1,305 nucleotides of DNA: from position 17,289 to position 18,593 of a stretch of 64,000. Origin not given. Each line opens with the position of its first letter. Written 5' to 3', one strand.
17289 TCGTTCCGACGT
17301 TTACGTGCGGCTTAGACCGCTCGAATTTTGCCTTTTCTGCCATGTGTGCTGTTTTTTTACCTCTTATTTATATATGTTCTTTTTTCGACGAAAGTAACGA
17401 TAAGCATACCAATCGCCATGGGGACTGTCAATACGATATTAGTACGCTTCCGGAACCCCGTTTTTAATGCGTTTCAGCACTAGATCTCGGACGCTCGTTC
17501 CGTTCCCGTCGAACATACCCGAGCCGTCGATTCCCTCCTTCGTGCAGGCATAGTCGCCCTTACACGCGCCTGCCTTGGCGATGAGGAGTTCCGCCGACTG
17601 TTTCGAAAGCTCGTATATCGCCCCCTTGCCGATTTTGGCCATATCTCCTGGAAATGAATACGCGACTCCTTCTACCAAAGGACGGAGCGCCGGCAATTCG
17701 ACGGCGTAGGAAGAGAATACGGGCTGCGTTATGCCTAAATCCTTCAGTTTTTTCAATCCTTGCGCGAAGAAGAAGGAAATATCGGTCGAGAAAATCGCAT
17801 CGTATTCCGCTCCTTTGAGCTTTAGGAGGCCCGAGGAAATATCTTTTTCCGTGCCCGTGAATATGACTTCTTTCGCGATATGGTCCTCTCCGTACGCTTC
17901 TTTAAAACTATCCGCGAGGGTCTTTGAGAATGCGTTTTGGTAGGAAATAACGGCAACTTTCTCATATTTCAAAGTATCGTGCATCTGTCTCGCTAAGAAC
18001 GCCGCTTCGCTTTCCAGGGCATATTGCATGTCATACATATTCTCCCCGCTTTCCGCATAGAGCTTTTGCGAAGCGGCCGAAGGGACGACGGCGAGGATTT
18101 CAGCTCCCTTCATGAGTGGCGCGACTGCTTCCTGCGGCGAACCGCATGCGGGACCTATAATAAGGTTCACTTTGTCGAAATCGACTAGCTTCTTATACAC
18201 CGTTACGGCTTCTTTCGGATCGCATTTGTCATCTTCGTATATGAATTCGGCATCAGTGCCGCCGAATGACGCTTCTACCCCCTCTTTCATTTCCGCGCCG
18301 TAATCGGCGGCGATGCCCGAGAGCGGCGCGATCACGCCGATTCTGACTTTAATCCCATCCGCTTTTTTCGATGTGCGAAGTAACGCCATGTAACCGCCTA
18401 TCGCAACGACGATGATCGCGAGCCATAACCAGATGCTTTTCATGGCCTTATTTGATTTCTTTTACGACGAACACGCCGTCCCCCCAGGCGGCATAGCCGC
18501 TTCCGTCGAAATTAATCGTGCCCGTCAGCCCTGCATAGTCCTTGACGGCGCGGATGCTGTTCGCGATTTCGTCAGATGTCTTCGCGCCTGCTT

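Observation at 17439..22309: Four tandem LivJ-like binding-protein paralogs plus a small ORF inserted between tuf and fusA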

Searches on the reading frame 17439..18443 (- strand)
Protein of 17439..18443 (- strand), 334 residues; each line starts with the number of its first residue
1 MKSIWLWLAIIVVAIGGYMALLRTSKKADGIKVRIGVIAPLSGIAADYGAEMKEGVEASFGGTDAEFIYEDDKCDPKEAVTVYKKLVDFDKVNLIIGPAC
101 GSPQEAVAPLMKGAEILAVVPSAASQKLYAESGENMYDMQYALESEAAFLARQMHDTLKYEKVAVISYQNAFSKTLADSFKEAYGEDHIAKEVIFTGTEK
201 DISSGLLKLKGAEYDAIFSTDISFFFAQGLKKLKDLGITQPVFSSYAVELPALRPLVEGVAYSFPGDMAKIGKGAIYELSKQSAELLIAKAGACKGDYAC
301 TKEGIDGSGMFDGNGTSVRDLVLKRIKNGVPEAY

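Call 3: search_protein_families(library=pfam, proteins=[window:17439-18443:-])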
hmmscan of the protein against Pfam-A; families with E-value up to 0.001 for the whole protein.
window:17439-18443:- (334 aa): 2 families
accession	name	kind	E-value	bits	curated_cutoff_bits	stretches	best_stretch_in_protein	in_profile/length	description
PF13458.12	Peripla_BP_6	-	3e-27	96.6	31.7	1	32-244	1-224/343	Periplasmic binding protein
PF01094.35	ANF_receptor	-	3.4e-08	33.4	25.4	1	62-213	22-177/353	Receptor family ligand binding region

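Call 18: search_protein_families(library=ncbifam, proteins=[window:17439-18443:-], max_evalue=0.01)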
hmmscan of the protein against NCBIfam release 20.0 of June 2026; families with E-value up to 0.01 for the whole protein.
window:17439-18443:- (334 aa): 1 family
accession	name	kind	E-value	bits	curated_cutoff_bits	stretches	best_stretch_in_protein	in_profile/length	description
NF011933.0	PRK15404.1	subfamily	1.4e-18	67.1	477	1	19-218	13-222/370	high-affinity branched-chain amino acid ABC transporter substrate-binding protein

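Call 39: search_solved_structures(query=A1, max_evalue=1e-10, show_alignments=4)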
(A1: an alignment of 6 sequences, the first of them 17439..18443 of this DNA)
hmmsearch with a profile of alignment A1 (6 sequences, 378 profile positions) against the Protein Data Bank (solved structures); distinct sequences matched with E-value up to 1e-10: 56.
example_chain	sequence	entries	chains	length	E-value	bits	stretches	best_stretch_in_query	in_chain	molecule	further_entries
4gnr_A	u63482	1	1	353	4.3e-62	213.2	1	30-375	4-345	ABC transporter substrate-binding protein-branched chain amino acid transport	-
3td9_A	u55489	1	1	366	5.6e-54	186.5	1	35-375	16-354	Branched chain amino acid ABC transporter, periplasmic amino acid-binding protein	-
8tg1_A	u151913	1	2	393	2.8e-49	171.1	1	26-361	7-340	Extracellular ligand-binding receptor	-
4n0q_A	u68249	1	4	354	6.4e-49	169.9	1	32-362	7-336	Leu/Ile/Val-binding protein homolog 3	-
4mlc_A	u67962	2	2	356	9.1e-46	159.5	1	55-375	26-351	Extracellular ligand-binding receptor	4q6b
1usg_A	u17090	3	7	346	3.4e-45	157.6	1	35-362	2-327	LEUCINE-SPECIFIC BINDING PROTEIN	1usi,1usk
2lbp_A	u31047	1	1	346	5.3e-45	157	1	35-362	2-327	LEUCINE-BINDING PROTEIN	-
4ey3_A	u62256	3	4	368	1.2e-44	155.8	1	34-360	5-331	Twin-arginine translocation pathway signal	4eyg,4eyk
4obb_A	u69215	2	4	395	3.7e-44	154.2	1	30-371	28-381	Amino acid/amide ABC transporter substrate-binding protein, HAAT family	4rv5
1z15_A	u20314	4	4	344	4.1e-44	154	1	35-362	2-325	Leu/Ile/Val-binding protein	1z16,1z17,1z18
4nqr_A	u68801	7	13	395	5.5e-44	153.6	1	30-371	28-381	Amino acid/amide ABC transporter substrate-binding protein, HAAT family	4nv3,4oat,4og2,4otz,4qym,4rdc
3ip5_A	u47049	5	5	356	1.8e-43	151.9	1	36-372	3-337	ABC transporter, substrate binding protein (Amino acid)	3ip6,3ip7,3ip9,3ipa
2liv_A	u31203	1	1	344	2.1e-43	151.7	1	35-362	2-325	LEUCINE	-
3ipc_A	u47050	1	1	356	3.2e-43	151.1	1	36-372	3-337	ABC transporter, substrate binding protein (Amino acid)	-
8z0g_A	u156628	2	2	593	2.5e-39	138.3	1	46-362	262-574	Leu/Ile/Val-binding protein,Leu/Ile/Val-binding protein,mNeonGreen | NeIle,Leu/Ile/Val-binding protein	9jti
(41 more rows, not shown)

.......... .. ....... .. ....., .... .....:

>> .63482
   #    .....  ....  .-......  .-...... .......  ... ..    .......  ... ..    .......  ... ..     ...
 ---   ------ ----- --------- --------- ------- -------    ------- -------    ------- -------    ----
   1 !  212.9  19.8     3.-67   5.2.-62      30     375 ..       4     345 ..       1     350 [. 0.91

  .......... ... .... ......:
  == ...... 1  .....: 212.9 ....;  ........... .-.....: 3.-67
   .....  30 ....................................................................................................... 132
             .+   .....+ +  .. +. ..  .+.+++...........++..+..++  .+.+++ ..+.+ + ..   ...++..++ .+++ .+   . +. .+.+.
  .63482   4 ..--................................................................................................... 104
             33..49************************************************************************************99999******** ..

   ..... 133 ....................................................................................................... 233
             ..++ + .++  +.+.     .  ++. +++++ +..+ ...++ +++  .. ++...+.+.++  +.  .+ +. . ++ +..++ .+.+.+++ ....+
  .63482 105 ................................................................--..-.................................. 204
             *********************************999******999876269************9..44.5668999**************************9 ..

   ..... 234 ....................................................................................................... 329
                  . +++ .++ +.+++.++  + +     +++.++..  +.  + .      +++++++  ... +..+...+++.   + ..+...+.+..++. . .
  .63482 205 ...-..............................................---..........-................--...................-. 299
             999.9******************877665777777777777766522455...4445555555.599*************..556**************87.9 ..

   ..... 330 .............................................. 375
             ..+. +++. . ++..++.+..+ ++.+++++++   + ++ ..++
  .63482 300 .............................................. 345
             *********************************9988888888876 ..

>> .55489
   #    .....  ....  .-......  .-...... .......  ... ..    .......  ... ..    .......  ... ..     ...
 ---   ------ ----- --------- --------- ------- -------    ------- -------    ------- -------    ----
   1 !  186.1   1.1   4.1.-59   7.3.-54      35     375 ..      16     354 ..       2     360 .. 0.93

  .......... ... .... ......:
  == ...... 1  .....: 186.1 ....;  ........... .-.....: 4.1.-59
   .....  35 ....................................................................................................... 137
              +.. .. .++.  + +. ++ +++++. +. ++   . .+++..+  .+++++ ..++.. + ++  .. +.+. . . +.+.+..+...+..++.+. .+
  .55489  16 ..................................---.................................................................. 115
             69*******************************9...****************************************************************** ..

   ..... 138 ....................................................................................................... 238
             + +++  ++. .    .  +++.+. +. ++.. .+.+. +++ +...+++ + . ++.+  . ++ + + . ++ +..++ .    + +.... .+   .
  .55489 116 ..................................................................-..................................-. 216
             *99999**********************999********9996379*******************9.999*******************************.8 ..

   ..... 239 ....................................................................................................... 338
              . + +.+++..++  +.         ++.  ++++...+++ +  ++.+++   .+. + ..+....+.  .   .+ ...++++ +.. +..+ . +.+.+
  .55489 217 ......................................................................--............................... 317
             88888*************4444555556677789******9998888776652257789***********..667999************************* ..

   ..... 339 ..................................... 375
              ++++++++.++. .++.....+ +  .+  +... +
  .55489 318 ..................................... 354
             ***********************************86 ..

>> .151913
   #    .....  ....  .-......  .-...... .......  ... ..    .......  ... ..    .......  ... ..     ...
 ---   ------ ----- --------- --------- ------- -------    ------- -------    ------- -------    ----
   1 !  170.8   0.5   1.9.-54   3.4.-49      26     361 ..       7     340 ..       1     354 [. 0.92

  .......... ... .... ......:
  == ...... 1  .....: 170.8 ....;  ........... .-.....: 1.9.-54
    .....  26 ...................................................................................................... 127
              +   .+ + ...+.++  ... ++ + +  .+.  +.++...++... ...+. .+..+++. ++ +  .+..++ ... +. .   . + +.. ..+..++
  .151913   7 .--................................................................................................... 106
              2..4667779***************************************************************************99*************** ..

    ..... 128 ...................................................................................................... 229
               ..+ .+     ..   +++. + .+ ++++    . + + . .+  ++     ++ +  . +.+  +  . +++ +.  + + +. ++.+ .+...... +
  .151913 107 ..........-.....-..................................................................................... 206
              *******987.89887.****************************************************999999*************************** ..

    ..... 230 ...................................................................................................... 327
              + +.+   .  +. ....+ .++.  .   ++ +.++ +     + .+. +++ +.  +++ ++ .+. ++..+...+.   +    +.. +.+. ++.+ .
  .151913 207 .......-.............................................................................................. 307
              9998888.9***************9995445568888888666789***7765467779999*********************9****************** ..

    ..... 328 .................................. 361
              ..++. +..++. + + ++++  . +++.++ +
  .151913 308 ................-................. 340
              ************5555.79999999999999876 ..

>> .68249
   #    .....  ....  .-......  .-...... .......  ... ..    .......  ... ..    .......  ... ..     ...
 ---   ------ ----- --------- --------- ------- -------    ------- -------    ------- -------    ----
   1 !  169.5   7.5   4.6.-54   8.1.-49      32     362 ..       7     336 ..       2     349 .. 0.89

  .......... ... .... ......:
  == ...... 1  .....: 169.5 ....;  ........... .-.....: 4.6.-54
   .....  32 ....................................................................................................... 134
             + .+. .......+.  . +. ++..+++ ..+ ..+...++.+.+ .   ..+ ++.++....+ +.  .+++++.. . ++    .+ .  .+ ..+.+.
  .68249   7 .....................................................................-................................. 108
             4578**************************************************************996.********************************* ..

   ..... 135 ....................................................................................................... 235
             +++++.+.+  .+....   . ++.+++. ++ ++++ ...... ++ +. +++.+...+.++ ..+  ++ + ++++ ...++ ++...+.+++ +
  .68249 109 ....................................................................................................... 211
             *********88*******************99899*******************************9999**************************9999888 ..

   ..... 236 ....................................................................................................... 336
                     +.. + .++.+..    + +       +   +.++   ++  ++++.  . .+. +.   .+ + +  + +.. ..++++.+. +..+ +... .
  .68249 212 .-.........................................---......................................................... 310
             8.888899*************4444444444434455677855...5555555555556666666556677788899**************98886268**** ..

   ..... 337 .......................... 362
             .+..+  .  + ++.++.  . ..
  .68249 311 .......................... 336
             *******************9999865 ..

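Call 87: predict_structure(alignment_id=A5)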
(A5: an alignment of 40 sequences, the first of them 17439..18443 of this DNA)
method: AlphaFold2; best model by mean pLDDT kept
length: 334 residues; sequences in the alignment: 40
mean_pLDDT: 85.9   pTM: 0.79
mean pLDDT of the five models: 85.9, 85.1, 84.9, 84.2, 83.4
residues with pLDDT >= 90: 143; 70-90: 166; 50-70: 22; < 50: 3
segments of 3 or more residues with pLDDT < 50: 25-27
pLDDT, mean of each block of 10 residues (from residue 1): 86 91 57 90 86 86 85 94 97 91 89 88 78 84 89 97 94 90 97 88 90 95 76 92 79 84 79 70 81 80 79 80 90 89
secondary structure, 60 per line:
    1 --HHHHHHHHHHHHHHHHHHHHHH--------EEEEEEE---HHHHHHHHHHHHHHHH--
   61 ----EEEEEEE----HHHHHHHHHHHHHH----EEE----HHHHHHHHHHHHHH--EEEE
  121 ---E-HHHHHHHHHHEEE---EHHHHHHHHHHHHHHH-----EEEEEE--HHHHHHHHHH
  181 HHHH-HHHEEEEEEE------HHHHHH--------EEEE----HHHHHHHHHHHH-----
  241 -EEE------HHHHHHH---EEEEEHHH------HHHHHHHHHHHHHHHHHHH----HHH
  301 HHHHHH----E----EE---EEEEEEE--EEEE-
elements in order: H3-24 E33-39 H43-58 E65-71 H76-89 E94-96 H101-114 E117-120 H126-135 E136-138 H143-157 E163-168 H171-184 E189-195 H202-207 E216-219 H224-235 E242-244 H251-257 E261-265 H275-293 H298-306 E321-327 E330-333

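Call 89: fold_search(model_id=the predicted structure, library=pdb)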
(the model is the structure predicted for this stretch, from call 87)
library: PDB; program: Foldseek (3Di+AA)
matches with E <= 10: 1862; with E <= 0.001: 1106
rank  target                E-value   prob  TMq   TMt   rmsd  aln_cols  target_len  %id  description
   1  4gnr                  5.5e-22  1.00  0.80  0.77   2.9       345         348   19  1.0 Angstrom resolution crystal structure of the branched-chain amino acid transporter substrate binding protein LivJ fr (released 2012-09-05)
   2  3td9                  9.3e-22  1.00  0.82  0.79   3.1       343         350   19  Crystal structure of a Leucine binding protein LivK (TM1135) from Thermotoga maritima MSB8 at 1.90 A resolution (released 2011-09-07)
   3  4n0q_B                1.6e-19  1.00  0.80  0.78   2.8       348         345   21  Crystal Structure of an ABC transporter, substrate-binding protein from Brucella melitensis 16M in complex with L-Leuc (released 2013-11-06)
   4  4evq_A                1.9e-19  1.00  0.78  0.73   3.4       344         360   18  Crystal structure of ABC transporter from R. palustris - solute binding protein (RPA0668) in complex with 4-hydroxyben (released 2012-05-23)
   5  4evq_B                2.1e-19  1.00  0.79  0.72   3.6       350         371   16  Crystal structure of ABC transporter from R. palustris - solute binding protein (RPA0668) in complex with 4-hydroxyben (released 2012-05-23)
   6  4n0q_A                3.2e-19  1.00  0.81  0.79   2.6       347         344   21  Crystal Structure of an ABC transporter, substrate-binding protein from Brucella melitensis 16M in complex with L-Leuc (released 2013-11-06)
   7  3ipc                  3.6e-19  1.00  0.78  0.75   3.5       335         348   21  Structure of ATU2422-GABA F77A mutant receptor in complex with leucine (released 2010-07-14)
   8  3ip5                  9.3e-19  1.00  0.77  0.74   3.6       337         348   22  Structure of Atu2422-GABA receptor in complex with alanine (released 2010-07-14)
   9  1usg                  9.8e-19  1.00  0.53  0.52   7.2       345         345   18  L-leucine-binding protein, apo form (released 2003-12-18)
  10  4evs                  1.2e-18  1.00  0.77  0.71   3.6       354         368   18  Crystal structure of ABC transporter from R. palustris - solute binding protein (RPA0985) in complex with 4-hydroxybenzo (released 2012-05-23)
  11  3hut                  1.4e-18  1.00  0.66  0.65   5.5       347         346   16  Crystal structure of a putative branched-chain amino acid ABC transporter from Rhodospirillum rubrum (released 2009-06-30)
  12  7ylt_A                1.7e-18  1.00  0.74  0.69   4.4       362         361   17  Structure of a bacteria protein (released 2023-06-14)
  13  7ylt_B                2.5e-18  1.00  0.75  0.70   4.1       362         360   16  Structure of a bacteria protein (released 2023-06-14)
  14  1z15                  2.5e-18  1.00  0.59  0.57   6.2       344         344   19  Crystal structure analysis of periplasmic Leu/Ile/Val-binding protein in superopen form (released 2005-10-04)
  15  4ey3                  2.7e-18  1.00  0.76  0.71   4.0       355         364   17  Crystal structure of solute binding protein of ABC transporter in complex with p-hydroxybenzoic acid (released 2012-05-30)
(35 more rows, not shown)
